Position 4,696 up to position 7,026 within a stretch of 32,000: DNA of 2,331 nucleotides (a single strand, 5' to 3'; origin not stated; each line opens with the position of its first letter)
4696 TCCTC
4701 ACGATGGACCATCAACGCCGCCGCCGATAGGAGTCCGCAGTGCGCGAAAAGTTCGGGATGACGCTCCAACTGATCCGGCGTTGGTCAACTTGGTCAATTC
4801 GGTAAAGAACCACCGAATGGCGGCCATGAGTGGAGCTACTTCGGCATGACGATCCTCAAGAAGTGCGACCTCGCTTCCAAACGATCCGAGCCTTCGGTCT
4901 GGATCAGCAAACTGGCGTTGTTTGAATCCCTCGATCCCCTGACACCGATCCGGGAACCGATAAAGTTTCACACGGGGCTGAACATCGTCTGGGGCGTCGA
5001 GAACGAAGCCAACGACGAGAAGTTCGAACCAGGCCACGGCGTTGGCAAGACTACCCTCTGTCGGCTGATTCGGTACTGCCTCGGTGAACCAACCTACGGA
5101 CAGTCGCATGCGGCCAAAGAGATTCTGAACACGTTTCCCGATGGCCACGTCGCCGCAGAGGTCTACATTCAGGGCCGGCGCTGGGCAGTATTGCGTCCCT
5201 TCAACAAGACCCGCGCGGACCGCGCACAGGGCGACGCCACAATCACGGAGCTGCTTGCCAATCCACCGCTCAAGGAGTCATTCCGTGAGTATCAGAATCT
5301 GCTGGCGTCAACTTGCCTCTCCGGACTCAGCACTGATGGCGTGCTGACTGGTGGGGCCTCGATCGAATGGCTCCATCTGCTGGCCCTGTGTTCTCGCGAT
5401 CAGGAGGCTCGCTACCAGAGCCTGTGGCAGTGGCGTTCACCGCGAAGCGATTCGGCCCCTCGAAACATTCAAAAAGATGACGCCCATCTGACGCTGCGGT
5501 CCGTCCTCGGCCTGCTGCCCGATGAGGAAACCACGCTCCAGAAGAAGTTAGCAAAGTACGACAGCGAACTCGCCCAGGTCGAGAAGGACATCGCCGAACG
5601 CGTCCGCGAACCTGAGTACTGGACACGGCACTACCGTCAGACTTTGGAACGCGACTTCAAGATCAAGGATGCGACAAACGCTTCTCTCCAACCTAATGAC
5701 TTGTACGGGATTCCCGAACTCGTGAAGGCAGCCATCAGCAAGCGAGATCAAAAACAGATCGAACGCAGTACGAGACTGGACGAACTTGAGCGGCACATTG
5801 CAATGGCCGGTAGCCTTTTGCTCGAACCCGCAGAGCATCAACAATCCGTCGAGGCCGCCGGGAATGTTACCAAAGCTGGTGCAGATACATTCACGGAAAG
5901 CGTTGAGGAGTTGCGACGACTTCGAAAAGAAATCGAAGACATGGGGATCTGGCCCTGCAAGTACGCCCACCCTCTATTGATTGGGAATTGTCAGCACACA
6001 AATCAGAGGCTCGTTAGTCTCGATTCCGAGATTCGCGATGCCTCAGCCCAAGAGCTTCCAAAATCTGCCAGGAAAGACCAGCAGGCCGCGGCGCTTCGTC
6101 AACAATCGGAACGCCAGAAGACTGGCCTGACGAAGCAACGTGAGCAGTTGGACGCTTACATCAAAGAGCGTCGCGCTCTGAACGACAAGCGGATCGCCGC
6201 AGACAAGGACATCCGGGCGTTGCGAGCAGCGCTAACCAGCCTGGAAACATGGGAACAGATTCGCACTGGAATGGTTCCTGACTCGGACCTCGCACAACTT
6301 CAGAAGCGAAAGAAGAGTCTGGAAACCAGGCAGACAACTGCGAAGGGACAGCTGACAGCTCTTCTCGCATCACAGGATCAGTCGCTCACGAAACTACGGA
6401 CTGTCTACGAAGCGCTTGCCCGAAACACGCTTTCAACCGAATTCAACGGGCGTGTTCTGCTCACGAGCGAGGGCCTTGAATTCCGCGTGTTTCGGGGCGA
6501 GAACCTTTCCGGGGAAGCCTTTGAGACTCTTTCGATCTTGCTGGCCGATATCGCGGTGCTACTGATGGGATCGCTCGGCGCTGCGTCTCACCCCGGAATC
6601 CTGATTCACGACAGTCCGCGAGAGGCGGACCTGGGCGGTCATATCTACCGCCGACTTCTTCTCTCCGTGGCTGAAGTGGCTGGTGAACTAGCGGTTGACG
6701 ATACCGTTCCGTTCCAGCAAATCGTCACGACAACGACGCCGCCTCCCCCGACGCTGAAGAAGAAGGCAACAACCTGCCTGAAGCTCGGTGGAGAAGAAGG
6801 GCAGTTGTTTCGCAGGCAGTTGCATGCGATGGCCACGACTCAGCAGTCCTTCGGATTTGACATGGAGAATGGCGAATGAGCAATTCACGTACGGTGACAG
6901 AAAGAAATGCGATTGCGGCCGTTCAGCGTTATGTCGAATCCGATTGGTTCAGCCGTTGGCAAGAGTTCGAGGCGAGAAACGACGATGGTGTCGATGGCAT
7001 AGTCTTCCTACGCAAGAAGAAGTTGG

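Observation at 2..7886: Methyltransferase / coiled-coil ABC ATPase / DUF4365 nuclease triad joined by ATGA overlaps: candidate R-M-like system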

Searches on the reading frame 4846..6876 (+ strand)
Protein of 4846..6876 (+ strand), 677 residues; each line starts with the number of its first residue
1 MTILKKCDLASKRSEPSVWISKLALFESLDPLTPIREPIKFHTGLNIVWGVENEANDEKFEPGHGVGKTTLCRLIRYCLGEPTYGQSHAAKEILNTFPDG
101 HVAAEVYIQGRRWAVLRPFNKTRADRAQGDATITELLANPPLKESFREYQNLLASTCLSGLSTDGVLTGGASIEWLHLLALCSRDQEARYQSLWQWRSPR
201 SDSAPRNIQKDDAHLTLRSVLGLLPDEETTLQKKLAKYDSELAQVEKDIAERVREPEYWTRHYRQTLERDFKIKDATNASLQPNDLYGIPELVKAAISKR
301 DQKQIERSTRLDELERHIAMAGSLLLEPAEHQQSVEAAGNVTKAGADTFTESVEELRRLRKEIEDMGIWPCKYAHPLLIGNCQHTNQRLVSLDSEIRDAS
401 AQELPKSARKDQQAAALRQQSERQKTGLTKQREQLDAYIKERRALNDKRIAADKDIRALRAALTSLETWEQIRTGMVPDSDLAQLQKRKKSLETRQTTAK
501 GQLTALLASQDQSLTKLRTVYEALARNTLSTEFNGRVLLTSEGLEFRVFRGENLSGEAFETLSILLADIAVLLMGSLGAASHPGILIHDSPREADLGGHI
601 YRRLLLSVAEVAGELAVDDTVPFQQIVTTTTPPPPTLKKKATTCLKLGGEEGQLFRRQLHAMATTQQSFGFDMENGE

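Call 5: search_protein_families(library=pfam, proteins=[window:4846-6876:+], max_evalue=0.01)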
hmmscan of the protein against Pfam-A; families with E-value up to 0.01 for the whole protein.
window:4846-6876:+ (677 aa): 1 family
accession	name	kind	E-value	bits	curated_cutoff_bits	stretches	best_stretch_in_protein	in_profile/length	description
PF06696.16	Strep_SA_rep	-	0.0081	16.6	26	0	232-250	4-22/25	Streptococcal surface antigen repeat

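Call 6: search_protein_families(library=padloc, proteins=[window:4846-6876:+], max_evalue=0.01)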
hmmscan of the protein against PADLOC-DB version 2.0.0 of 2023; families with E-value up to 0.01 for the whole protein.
window:4846-6876:+ (677 aa): 4 families
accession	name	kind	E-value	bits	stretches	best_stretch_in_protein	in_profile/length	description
PDLC03859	LmuB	-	4.2e-17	60.6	1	39-528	19-482/611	-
PDLC04774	PDC-M68B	-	1.1e-09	35.4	1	37-123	13-95/581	-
PDLC03863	LmuB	-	3.7e-07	27.2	1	37-642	16-591/610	-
PDLC03862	LmuB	-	0.00016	18.2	0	39-120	23-87/643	-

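Call 7: find_encoding_contigs(protein=window:4846-6876:+, flank=10000, max_places=10)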
Protein window:4846-6876:+ (677 aa): no gene with exactly this product is on record in the collection.

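Call 8: search_protein_families(library=ncbifam, proteins=[window:4846-6876:+], max_evalue=0.01)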
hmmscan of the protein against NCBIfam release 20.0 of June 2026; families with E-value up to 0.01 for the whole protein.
window:4846-6876:+ (677 aa): 0 families

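Call 9: find_homologous_proteins(query=window:4846-6876:+)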
Query window:4846-6876:+ (677 aa): 187 proteins with E <= 0.001 among 8000 candidates; the best 120 are listed.
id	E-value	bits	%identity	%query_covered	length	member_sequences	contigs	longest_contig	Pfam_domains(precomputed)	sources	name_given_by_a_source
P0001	0.0e+0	1418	94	99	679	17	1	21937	-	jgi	jgi:hypothetical protein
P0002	0.0e+0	1159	76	100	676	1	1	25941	-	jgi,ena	-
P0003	0.0e+0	1146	77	100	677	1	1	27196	-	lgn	-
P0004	0.0e+0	1117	76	99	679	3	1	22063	-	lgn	-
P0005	0.0e+0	1108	76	99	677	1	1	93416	-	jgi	jgi:hypothetical protein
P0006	0.0e+0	1108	76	99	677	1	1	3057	-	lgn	-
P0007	0.0e+0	1104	75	100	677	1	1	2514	-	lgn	-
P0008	0.0e+0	1095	74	100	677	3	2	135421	-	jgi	jgi:uncharacterized protein YydD (DUF2326 family)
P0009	0.0e+0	1095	75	99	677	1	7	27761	-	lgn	-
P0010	0.0e+0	1085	74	99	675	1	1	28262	-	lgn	-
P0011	1.3e-298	1010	70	99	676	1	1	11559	-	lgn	-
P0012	3.2e-297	1006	68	98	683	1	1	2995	-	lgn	-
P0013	7.5e-296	1001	67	100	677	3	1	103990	-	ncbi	-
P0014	2.9e-294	996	68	98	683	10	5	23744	-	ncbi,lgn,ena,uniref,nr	ncbi:hypothetical protein [Rubinisphaera sp.]|uniref:hypothetical protein n=1 Tax=Rubinisphaera sp. 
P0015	6.8e-294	994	67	98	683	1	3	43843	-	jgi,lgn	jgi:hypothetical protein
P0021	5.5e-236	803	57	97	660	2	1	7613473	-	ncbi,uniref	ncbi:hypothetical protein [Planctomycetes bacterium Pan216]|uniref:hypothetical protein n=1 Tax=Kolt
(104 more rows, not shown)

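Call 10: find_encoding_contigs(protein=P0001, flank=10000, max_places=4)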
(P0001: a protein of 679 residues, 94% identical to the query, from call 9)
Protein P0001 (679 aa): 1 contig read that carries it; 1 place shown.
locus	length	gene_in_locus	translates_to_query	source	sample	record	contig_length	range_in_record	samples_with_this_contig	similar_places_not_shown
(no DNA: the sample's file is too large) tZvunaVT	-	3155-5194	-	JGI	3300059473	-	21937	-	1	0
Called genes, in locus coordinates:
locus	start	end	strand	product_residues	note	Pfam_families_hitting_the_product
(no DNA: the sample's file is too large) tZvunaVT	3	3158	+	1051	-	?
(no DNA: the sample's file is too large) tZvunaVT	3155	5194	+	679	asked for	-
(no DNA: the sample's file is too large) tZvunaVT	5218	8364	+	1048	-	-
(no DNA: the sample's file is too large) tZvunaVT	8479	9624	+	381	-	PF22558:REase-ARP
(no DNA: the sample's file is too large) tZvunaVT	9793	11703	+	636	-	PF03235:GmrSD_N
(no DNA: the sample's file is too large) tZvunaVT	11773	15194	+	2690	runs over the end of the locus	PF25794:SACS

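Call 11: find_encoding_contigs(protein=P0021, flank=10000, max_places=3)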
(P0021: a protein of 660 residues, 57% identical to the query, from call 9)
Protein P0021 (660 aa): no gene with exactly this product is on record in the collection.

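Call 13: find_related_loci(query=A1, collection=genome_contigs, flank=10000)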
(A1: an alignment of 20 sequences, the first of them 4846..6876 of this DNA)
Query A1 (677 aa) in genome_contigs; peptide patterns used: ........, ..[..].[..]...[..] (x = any residue, [..] = any of these).
566 stretches matched a pattern; 514 encode a relative of the query (tblastn E <= 1e-3); the best 80 are kept; 80 distinct loci.
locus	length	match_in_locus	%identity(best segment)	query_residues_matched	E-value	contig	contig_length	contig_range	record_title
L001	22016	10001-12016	57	1-672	0e+0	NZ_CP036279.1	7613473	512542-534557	Kolteria novifilia strain Pan216 chromosome, complete genome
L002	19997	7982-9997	53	1-672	0e+0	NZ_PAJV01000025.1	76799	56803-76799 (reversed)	MAG: Gimesia sp. isolate SAT87 303620, whole genome shotgun sequence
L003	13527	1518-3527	50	1-661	0e+0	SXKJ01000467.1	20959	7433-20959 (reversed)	MAG: Planctomyces sp. isolate F1-120-MAGs108 F1-120__c820087, whole genome shotgun sequence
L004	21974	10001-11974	38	13-672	5e-140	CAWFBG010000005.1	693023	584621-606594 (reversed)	MAG: uncultured Planctomycetaceae bacterium isolate MFD09286.bin.1.1 genome assembly, contig: contig_17774, whole genome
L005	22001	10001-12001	35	10-677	3e-130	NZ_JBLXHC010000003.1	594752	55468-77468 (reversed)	MAG: Gimesia sp. isolate ET05-12 T05maxbin_out.043RE.5K@3, whole genome shotgun sequence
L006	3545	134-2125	35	10-674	1e-134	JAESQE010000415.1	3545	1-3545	MAG: Planctomycetaceae bacterium isolate NORP218 MHASMcontig_113617, whole genome shotgun sequence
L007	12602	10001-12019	35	1-674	4e-130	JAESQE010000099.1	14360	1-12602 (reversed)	MAG: Planctomycetaceae bacterium isolate NORP218 18183, whole genome shotgun sequence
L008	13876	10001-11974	38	4-659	4e-124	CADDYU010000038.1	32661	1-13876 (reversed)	Methylococcaceae bacterium isolate 8 genome assembly, contig: NODE_757_length_32661_cov_11.559077, whole genome shotgun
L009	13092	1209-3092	36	8-638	5e-119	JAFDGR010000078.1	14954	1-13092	MAG: Deltaproteobacteria bacterium isolate Meg22_1012_Bin_323 Meg22_1012_Bin_323_scaffold_11980, whole genome shotgun se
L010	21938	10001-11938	37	11-659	3e-118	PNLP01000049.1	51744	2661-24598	MAG: Planctomycetaceae bacterium isolate DS2.012 DS2_1000271_51744, whole genome shotgun sequence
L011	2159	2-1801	36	69-672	1e-122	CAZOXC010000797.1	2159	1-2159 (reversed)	MAG TPA_asm: uncultured Pirellulaceae bacterium isolate binchicken_co258_158 genome assembly, contig: NODE_48152_length_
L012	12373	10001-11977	35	9-662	2e-113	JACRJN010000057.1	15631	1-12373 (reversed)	MAG: Candidatus Schekmanbacteria bacterium isolate NC_groundwater_1830_Pr3_B-0.1um_47_19 SR-2_scaffold_141_1082327, whol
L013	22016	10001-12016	32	1-667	5e-99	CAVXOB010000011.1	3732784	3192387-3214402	MAG: uncultured Planctomycetota bacterium isolate MFD01721.bin.1.88 genome assembly, contig: contig_8791, whole genome s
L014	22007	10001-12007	33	1-659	5e-99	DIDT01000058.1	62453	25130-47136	MAG TPA_asm: Phycisphaerales bacterium UBA5793 UBA5793_contig_8, whole genome shotgun sequence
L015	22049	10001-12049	33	1-669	6e-96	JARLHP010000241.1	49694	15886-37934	MAG: Syntrophobacteraceae bacterium isolate MAG_BA69 MetaBAT2_Bin_69_Anoxic_k141_1998836, whole genome shotgun sequence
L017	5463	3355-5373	32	1-659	3e-94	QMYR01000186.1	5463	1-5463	MAG: Candidatus Thorarchaeota archaeon isolate B65_G9 B65_Guay9_scaffold_27741, whole genome shotgun sequence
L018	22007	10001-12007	34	1-658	2e-94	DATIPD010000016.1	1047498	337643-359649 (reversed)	MAG TPA_asm: Pyrinomonadaceae bacterium isolate SMAG_U15841 k141_838127, whole genome shotgun sequence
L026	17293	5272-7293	33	1-661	5e-89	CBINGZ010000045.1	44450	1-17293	MAG TPA_asm: uncultured bacterium isolate SRR16817054_binner12_Refined_41 genome assembly, contig: ERZ27394105.238, whol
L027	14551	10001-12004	33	16-677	2e-88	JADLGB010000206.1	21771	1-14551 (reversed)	MAG: Candidatus Hydrogenedentota bacterium isolate SJ408 c_000001085523, whole genome shotgun sequence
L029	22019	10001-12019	33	1-659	3e-88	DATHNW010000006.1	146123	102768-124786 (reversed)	MAG TPA_asm: Opitutaceae bacterium isolate SMAG_U12668 k141_705676, whole genome shotgun sequence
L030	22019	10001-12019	32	1-659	3e-88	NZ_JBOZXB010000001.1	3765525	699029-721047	Oleiharenicola lentus strain 23ND54W-5 contig1, whole genome shotgun sequence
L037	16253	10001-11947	32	1-638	1e-86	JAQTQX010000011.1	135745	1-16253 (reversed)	MAG: Desulfuromonadaceae bacterium isolate STB_15 NODE_307_length_135745_cov_6.579901_Sandtown_B, whole genome shotgun s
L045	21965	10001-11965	30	16-677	5e-82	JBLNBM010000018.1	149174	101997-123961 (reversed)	MAG: Bacteroidota bacterium isolate MAG151 PRJNA951521_bin12_renamed_17, whole genome shotgun sequence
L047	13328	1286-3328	29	1-667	3e-81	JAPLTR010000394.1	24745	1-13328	MAG: Verrucomicrobia bacterium isolate LacPavin_0920_WC70_MAG_67_8 LacPavin_0920_WC70_scaffold_218121, whole genome shot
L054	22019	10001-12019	32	1-659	2e-90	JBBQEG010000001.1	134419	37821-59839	MAG: Opitutales bacterium isolate Co_metawrap_1116 Cmw_1116_k141_6900217_length_134419_cov_14.7715, whole genome shotgun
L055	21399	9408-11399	31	13-659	4e-77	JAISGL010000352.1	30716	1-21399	MAG: Opitutaceae bacterium isolate Gx485_bin97 k119_3161186, whole genome shotgun sequence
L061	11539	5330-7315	30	2-659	8e-72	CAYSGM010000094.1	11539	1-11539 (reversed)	MAG TPA_asm: uncultured Candidatus Cloacimonas sp. isolate SRP263991_co4_35 genome assembly, contig: NODE_8767_length_11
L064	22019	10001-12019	33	1-661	8e-97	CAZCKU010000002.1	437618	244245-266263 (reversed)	MAG TPA_asm: uncultured Thermodesulfovibrio sp. isolate binchicken_co269_38 genome assembly, contig: NODE_11_length_4376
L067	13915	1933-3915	28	14-659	2e-67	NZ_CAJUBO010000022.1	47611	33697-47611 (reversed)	MAG: uncultured Desulfovibrio sp. isolate MGBC126123, whole genome shotgun sequence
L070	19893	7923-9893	29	16-659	5e-65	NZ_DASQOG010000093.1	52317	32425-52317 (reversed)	MAG: Desulfovibrio sp. isolate SMAG_U10797 k141_108093, whole genome shotgun sequence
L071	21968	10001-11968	27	9-666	4e-65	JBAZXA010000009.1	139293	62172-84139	MAG: Methylococcaceae bacterium isolate SO_2017_GW1_45 NODE_889_length_139293_cov_42.881695_OW334_2017, whole genome sho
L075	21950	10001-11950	29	9-663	6e-64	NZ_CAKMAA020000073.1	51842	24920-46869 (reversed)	Candidatus Nitrotoga sp. HW29, whole genome shotgun sequence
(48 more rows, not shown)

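Call 18: search_protein_families(library=pfam, proteins=[L012:1-2589:+, L012:2589-5426:+, L018:12114-17186:+, L027:8974-9978:+, L005:12604-16203:+, L005:16203-18062:+, L005:18069-18875:+, L029:12073-15822:+, L037:12069-13271:+], max_evalue=0.001)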
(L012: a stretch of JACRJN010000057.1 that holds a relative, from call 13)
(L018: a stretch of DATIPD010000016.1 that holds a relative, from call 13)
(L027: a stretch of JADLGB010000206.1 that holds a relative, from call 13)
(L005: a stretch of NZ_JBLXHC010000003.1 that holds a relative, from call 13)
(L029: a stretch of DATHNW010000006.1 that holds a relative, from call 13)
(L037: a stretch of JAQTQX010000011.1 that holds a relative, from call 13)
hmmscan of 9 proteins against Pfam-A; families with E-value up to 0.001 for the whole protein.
L012:1-2589:+ (863 aa): 3 families
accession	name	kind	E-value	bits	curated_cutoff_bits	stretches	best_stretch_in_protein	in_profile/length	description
PF00271.37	Helicase_C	-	2.2e-12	47.6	23.5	1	91-162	39-110/110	Helicase conserved C-terminal domain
PF09369.15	MZB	-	1.3e-10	42.2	24.2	1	620-715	1-80/80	MrfA Zn-binding domain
PF04480.18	DUF559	-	1.6e-06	28.4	20.6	1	757-858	6-104/109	Protein of unknown function (DUF559)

L012:2589-5426:+ (946 aa): 4 families
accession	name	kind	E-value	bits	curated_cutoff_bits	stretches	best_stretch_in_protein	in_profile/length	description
PF00271.37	Helicase_C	-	5.8e-19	68.8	23.5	1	476-578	12-110/110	Helicase conserved C-terminal domain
PF00176.29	SNF2-rel_dom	-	1.9e-12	47.3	24.9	1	113-284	18-183/290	SNF2-related domain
PF04851.21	ResIII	-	1.2e-08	35.5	22.5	1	109-265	20-163/164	Type III restriction enzyme, res subunit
PF00270.35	DEAD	-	1.6e-08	34.9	26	1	115-266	17-162/167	DEAD/DEAH box helicase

L018:12114-17186:+ (1691 aa): 4 families
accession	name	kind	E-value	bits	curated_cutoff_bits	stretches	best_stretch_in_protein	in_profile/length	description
PF00270.35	DEAD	-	3e-21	76.3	26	1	90-270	2-161/167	DEAD/DEAH box helicase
PF09369.15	MZB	-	6.3e-10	40.1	24.2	1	1453-1540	1-80/80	MrfA Zn-binding domain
PF00271.37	Helicase_C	-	1e-07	32.7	23.5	1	961-1007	64-110/110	Helicase conserved C-terminal domain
PF04851.21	ResIII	-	1.8e-06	28.4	22.5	1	100-268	21-161/164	Type III restriction enzyme, res subunit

L027:8974-9978:+ (335 aa): 0 families

L005:12604-16203:+ (1200 aa): 1 family
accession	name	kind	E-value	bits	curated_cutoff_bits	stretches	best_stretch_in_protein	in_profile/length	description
PF00271.37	Helicase_C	-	7.5e-07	29.8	23.5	1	943-997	55-109/110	Helicase conserved C-terminal domain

L005:16203-18062:+ (620 aa): 1 family
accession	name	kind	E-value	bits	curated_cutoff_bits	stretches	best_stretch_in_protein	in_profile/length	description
PF09369.15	MZB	-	4.5e-11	43.7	24.2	1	486-587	1-79/80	MrfA Zn-binding domain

L005:18069-18875:+ (269 aa): 1 family
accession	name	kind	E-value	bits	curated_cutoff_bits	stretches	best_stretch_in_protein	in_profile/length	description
PF13091.12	PLDc_2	-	1.5e-20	73.8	27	1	115-254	1-131/132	PLD-like domain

L029:12073-15822:+ (1250 aa): 1 family
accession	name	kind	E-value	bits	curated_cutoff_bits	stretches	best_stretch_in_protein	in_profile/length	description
PF00078.32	RVT_1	-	2.5e-07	31.1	29.6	1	200-366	64-192/205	Reverse transcriptase (RNA-dependent DNA polymerase)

L037:12069-13271:+ (401 aa): 2 families
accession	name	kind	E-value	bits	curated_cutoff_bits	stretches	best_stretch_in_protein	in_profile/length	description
PF18870.6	HEPN_RES_NTD1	-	3.6e-23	82.8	27.4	1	40-165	2-128/131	HEPN/RES N-terminal domain 1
PF08808.17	RES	-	6.4e-18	65.7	23.2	1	213-368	7-138/157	RES domain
